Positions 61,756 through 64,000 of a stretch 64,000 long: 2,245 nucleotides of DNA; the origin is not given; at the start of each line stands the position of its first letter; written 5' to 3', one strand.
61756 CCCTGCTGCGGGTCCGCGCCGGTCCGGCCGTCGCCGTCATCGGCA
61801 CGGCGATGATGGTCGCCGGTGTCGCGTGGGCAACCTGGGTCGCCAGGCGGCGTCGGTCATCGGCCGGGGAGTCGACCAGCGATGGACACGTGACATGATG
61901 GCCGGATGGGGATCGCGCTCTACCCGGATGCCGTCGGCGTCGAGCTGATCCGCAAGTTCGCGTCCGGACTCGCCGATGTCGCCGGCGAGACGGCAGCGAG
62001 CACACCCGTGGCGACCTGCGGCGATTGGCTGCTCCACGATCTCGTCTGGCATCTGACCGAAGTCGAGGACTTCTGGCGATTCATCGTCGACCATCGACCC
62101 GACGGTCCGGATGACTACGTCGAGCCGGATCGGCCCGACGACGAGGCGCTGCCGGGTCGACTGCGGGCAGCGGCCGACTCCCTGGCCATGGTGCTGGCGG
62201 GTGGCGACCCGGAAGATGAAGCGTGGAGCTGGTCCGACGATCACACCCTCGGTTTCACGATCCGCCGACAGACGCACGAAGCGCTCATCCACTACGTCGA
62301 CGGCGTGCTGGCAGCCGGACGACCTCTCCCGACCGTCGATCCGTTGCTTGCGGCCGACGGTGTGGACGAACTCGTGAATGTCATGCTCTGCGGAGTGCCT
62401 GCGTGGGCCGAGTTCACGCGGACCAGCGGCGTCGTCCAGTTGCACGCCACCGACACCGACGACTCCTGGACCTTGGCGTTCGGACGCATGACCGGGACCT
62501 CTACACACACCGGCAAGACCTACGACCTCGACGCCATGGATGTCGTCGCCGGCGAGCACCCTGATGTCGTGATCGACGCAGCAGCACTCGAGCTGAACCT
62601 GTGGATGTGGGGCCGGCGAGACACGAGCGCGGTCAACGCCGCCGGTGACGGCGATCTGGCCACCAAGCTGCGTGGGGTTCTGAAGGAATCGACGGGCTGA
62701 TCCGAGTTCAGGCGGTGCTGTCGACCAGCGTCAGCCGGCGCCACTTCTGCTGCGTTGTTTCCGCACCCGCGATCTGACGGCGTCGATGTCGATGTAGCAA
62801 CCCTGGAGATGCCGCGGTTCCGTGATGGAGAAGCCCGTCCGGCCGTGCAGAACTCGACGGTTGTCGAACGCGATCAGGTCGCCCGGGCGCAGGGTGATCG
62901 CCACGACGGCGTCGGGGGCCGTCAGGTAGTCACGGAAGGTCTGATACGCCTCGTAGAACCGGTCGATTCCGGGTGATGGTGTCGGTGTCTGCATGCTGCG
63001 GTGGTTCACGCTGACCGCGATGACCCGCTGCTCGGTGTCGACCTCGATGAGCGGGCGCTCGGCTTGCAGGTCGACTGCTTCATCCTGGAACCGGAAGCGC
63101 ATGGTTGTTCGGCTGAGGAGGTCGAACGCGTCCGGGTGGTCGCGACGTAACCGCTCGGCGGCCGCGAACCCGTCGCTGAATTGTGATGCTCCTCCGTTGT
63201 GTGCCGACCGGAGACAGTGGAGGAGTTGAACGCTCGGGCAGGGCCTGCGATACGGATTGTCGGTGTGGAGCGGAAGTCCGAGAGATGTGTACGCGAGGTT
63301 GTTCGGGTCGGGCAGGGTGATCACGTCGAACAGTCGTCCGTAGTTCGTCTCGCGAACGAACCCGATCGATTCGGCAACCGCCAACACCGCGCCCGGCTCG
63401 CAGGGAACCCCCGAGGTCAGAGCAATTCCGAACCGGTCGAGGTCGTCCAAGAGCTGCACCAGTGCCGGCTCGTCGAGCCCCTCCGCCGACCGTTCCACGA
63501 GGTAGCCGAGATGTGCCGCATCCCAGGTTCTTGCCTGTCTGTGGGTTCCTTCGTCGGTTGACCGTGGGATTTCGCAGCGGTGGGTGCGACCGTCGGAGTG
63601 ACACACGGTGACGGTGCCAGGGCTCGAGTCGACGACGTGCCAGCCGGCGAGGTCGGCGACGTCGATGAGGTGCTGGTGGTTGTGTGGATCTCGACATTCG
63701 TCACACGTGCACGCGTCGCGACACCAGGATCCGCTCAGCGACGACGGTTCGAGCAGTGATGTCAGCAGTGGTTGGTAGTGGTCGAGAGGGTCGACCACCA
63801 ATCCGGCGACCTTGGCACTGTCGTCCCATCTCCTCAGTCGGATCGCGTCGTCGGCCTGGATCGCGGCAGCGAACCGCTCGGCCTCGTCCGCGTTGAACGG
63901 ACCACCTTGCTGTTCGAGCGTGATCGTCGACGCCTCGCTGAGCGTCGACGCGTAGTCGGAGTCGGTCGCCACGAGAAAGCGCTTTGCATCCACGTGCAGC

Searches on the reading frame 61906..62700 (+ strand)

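Call 59: search_protein_families(library=pfam, proteins=[window:61906-62700:+], max_evalue=0.001)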
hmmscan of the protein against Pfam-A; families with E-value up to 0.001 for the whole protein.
window:61906-62700:+ (264 aa): 2 families
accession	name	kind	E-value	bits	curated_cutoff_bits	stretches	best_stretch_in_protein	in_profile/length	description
PF11716.13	MDMPI_N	-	1.7e-14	55.1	24.2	1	16-132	6-138/140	Mycothiol maleylpyruvate isomerase N-terminal domain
PF07398.16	MDMPI_C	-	6.5e-07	30.4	29.5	1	148-252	2-88/90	MDMPI C-terminal domain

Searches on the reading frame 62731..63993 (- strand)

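Call 59: search_protein_families(library=pfam, proteins=[window:62731-63993:-], max_evalue=0.001)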
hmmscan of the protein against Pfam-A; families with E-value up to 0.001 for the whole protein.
window:62731-63993:- (420 aa): 1 family
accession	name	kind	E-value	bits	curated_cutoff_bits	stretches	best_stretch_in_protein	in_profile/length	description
PF02668.22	TauD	-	1.9e-45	156.3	27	1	173-400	22-267/267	Taurine catabolism dioxygenase TauD, TfdA family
